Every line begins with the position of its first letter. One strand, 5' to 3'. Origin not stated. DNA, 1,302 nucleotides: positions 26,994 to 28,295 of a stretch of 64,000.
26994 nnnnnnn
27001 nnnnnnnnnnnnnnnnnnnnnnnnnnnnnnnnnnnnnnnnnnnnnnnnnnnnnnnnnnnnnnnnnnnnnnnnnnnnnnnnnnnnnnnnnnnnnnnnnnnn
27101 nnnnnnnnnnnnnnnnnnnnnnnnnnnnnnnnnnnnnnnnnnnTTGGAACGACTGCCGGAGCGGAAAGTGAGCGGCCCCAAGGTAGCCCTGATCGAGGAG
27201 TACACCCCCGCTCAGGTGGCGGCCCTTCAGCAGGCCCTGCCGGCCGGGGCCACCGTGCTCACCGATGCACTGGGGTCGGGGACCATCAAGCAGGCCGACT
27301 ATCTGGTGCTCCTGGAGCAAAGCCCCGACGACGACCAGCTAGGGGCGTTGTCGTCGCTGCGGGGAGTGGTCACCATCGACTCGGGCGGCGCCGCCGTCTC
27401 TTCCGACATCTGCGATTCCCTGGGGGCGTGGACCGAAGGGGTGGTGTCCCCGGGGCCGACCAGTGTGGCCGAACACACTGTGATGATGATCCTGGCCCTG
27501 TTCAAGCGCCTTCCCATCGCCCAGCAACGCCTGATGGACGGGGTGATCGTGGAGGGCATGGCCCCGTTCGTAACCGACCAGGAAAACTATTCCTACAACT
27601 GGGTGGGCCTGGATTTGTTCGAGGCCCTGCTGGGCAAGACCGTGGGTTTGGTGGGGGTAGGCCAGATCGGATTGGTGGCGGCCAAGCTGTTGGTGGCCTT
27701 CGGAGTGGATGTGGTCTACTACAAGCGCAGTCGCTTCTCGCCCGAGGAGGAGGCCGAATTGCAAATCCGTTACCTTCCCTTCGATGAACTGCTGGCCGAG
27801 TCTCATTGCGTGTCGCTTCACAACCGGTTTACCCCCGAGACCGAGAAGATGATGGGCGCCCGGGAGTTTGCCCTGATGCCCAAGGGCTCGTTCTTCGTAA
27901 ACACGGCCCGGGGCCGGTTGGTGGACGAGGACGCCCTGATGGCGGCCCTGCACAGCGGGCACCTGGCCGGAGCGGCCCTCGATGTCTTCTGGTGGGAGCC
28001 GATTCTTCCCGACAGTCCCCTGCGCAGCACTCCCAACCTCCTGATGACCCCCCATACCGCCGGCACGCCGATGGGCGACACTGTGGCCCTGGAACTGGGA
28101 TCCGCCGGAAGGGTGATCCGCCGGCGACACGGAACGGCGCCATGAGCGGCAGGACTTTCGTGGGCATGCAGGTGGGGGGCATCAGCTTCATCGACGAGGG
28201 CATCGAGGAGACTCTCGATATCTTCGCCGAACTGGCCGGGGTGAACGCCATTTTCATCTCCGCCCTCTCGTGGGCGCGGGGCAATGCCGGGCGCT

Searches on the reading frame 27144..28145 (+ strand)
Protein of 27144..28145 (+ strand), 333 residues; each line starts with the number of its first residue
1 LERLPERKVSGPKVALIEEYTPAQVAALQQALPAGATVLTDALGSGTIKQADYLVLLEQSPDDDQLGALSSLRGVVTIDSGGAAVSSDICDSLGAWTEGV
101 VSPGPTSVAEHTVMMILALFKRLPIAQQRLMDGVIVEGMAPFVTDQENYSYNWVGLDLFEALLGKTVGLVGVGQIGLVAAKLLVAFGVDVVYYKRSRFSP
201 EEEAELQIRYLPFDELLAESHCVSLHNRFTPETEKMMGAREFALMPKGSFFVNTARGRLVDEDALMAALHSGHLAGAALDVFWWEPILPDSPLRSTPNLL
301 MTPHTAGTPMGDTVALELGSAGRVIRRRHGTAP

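Call 72: search_protein_families(library=pfam, proteins=[window:27144-28145:+], max_evalue=0.00001)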
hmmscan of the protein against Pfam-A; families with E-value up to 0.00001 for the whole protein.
window:27144-28145:+ (333 aa): 1 family
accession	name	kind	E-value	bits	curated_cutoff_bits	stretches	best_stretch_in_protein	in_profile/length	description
PF02826.25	2-Hacid_dh_C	-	3.3e-51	173.6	25.1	1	114-306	2-178/178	D-isomer specific 2-hydroxyacid dehydrogenase, NAD binding domain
